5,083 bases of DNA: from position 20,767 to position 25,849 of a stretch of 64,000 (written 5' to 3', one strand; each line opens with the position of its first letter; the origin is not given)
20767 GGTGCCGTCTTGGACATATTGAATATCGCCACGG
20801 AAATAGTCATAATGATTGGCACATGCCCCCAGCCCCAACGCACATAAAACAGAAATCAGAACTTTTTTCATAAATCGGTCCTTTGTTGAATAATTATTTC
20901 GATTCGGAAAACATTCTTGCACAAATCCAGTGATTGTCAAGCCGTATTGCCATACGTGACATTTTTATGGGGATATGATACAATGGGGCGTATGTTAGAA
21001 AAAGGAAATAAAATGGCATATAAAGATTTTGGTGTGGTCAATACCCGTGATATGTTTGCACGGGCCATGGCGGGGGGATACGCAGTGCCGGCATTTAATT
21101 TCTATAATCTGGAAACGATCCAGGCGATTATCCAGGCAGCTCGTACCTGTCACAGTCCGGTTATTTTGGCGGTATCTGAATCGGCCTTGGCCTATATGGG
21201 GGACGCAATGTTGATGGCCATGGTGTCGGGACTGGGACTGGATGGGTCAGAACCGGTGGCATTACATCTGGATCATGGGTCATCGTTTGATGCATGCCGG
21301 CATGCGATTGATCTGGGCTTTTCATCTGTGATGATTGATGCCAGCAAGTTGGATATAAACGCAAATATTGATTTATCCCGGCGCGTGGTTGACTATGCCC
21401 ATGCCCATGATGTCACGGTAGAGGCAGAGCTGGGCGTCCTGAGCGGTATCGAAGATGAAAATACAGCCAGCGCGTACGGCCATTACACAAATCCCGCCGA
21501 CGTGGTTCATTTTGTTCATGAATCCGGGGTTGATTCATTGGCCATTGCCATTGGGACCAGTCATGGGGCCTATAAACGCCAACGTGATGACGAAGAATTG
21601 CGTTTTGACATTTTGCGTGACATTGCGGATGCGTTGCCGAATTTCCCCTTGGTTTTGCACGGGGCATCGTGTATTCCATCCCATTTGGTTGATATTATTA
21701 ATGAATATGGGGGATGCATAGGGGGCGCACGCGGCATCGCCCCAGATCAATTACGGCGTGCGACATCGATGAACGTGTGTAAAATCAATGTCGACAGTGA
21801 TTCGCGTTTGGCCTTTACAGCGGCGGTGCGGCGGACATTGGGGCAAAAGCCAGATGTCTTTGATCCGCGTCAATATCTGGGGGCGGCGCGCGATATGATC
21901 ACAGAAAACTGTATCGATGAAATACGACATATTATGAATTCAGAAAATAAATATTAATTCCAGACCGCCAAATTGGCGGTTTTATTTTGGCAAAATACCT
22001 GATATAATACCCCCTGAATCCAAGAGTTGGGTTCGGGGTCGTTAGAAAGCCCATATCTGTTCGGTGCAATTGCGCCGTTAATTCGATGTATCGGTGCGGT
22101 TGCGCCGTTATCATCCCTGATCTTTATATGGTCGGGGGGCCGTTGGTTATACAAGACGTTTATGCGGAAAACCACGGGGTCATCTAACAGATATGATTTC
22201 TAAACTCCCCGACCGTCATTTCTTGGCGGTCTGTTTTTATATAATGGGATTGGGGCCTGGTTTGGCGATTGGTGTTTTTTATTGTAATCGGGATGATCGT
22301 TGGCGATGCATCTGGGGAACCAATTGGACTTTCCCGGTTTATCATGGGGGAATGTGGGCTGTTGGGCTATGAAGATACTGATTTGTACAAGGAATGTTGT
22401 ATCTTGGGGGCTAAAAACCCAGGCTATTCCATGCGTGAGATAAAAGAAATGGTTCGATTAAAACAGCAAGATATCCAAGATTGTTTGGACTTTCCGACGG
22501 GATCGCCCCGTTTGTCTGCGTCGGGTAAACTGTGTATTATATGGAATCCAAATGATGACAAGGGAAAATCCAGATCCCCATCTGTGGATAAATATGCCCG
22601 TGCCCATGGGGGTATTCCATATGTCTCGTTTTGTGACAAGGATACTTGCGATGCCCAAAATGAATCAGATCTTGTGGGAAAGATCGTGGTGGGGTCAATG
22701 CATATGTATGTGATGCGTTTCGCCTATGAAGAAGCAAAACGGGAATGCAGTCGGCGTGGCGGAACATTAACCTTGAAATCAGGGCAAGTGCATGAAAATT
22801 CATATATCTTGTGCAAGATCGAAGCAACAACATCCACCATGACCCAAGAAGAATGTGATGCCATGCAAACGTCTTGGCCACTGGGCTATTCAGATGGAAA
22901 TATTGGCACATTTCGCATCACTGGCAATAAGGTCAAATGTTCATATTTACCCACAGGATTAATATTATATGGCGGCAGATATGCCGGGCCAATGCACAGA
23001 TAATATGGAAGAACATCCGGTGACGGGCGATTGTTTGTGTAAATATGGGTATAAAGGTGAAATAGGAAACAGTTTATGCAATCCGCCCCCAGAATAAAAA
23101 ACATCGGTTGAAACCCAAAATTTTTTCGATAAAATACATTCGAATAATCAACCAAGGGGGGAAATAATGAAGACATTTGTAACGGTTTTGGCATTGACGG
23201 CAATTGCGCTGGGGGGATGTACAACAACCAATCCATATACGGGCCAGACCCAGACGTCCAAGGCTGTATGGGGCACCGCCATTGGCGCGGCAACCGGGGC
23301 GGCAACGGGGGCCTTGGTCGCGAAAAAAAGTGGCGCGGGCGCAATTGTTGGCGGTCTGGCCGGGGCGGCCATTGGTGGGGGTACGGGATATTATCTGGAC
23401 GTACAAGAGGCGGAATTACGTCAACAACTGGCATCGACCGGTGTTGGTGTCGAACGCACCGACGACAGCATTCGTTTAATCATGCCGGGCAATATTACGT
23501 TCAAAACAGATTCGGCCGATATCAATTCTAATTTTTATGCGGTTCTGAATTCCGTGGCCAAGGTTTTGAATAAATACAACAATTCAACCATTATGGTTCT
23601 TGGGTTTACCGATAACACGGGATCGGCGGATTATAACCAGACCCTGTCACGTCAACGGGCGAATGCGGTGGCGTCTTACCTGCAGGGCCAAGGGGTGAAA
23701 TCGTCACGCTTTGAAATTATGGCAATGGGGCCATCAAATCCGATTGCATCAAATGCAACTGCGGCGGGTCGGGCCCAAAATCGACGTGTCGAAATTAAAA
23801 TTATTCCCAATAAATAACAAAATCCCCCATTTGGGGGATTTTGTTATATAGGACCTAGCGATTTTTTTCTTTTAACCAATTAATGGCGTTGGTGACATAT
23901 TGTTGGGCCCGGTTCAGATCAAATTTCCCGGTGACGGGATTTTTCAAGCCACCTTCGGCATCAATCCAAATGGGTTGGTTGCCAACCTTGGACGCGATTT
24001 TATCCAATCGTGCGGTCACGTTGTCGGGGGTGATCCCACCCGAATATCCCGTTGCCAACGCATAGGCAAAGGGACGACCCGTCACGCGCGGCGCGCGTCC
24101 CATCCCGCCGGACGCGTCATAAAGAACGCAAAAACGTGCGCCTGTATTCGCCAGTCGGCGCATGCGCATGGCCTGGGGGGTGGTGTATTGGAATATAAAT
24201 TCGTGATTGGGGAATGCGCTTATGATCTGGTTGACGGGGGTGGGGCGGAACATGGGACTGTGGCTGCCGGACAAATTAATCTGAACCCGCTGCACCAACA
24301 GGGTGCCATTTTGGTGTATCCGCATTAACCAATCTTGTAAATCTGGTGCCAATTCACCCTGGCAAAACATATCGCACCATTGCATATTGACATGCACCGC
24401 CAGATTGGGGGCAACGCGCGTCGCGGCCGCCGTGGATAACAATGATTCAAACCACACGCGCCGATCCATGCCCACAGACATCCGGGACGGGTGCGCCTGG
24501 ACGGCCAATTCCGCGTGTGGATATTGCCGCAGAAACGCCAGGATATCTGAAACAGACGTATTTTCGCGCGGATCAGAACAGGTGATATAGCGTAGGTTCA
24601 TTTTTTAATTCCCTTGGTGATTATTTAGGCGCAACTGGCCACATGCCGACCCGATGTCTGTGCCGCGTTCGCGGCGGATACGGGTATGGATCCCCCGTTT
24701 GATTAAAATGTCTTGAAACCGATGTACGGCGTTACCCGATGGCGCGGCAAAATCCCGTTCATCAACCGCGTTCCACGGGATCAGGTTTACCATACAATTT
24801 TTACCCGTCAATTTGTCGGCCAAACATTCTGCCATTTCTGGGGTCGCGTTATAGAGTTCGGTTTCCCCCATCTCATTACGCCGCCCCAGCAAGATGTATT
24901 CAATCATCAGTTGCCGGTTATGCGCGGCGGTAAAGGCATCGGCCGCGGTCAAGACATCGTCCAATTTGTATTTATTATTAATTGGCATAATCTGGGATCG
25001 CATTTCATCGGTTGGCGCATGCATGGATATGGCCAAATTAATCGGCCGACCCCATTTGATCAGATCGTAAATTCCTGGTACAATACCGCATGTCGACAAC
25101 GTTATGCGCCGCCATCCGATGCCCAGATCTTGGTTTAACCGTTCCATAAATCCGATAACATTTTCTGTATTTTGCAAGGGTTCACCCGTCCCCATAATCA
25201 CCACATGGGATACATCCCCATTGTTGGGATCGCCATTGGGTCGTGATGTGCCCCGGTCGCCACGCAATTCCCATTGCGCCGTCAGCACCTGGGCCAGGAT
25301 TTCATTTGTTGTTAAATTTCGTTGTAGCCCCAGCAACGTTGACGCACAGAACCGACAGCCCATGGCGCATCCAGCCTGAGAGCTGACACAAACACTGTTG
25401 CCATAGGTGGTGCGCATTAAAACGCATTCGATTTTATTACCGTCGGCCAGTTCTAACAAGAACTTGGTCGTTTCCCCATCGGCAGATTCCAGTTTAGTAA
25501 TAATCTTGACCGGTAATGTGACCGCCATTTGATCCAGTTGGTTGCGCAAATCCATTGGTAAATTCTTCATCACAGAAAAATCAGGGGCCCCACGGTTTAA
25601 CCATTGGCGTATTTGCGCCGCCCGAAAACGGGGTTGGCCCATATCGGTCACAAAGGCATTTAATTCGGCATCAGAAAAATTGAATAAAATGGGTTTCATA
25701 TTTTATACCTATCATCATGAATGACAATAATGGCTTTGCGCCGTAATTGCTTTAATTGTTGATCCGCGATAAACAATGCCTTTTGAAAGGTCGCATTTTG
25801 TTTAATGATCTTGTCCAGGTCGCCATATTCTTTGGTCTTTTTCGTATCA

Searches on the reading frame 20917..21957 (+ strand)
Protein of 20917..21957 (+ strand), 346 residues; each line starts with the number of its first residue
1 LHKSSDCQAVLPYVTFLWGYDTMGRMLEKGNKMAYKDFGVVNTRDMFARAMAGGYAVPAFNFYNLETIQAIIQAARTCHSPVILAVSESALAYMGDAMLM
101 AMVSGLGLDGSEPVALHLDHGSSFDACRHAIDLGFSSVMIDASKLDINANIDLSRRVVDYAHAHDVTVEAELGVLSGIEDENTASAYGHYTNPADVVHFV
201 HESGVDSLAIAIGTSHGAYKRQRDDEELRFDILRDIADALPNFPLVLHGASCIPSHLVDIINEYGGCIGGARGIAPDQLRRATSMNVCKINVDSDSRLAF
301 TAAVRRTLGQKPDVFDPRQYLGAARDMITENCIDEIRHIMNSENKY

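Call 34: search_protein_families(library=pfam, proteins=[window:20917-21957:+], max_evalue=0.0001)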
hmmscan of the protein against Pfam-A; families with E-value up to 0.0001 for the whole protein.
window:20917-21957:+ (346 aa): 1 family
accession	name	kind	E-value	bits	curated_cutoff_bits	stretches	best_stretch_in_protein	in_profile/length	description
PF01116.26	F_bP_aldolase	-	5.3e-92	308.7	25.5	1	41-345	1-277/277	Fructose-bisphosphate aldolase class-II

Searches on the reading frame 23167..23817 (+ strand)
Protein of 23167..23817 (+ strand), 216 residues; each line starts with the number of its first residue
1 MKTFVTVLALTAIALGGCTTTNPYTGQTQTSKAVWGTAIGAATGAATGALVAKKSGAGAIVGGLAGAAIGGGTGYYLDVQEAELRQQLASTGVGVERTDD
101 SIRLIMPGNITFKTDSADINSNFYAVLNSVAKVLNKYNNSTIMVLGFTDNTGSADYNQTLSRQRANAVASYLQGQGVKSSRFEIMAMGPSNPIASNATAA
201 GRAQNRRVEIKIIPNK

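Call 34: search_protein_families(library=pfam, proteins=[window:23167-23817:+], max_evalue=0.0001)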
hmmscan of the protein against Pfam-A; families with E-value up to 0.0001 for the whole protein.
window:23167-23817:+ (216 aa): 3 families
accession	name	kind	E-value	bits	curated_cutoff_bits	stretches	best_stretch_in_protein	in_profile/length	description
PF00691.25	OmpA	-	1.3e-24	86.8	27.2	1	111-206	1-98/98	OmpA family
PF13488.11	Gly-zipper_Omp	-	5.2e-07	29.9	25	1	36-81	2-46/46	Glycine zipper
PF13441.11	Gly-zipper_YMGG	-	3.2e-06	27.2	28.9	1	32-76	2-45/45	YMGG-like Gly-zipper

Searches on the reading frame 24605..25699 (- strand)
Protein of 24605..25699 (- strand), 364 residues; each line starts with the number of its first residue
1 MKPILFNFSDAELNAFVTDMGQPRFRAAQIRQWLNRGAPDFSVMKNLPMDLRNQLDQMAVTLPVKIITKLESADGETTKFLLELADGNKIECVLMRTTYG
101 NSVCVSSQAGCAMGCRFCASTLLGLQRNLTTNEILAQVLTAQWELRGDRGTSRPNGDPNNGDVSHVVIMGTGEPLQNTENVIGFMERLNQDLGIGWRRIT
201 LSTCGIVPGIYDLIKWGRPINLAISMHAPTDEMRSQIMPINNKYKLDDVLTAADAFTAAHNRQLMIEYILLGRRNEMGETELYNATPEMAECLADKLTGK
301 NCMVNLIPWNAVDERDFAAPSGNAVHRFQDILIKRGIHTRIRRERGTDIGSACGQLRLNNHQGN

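Call 35: search_protein_families(library=pfam, proteins=[window:24605-25699:-], max_evalue=0.0001)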
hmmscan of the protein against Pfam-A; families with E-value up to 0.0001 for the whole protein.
window:24605-25699:- (364 aa): 2 families
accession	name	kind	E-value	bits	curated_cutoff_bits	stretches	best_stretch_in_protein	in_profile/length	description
PF21016.3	RlmN_N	-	2.7e-12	46.7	24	1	5-60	3-59/60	Ribosomal RNA large subunit methyltransferase N-terminal domain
PF04055.27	Radical_SAM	-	7.9e-12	46.1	29.5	1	164-272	46-152/166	Radical SAM superfamily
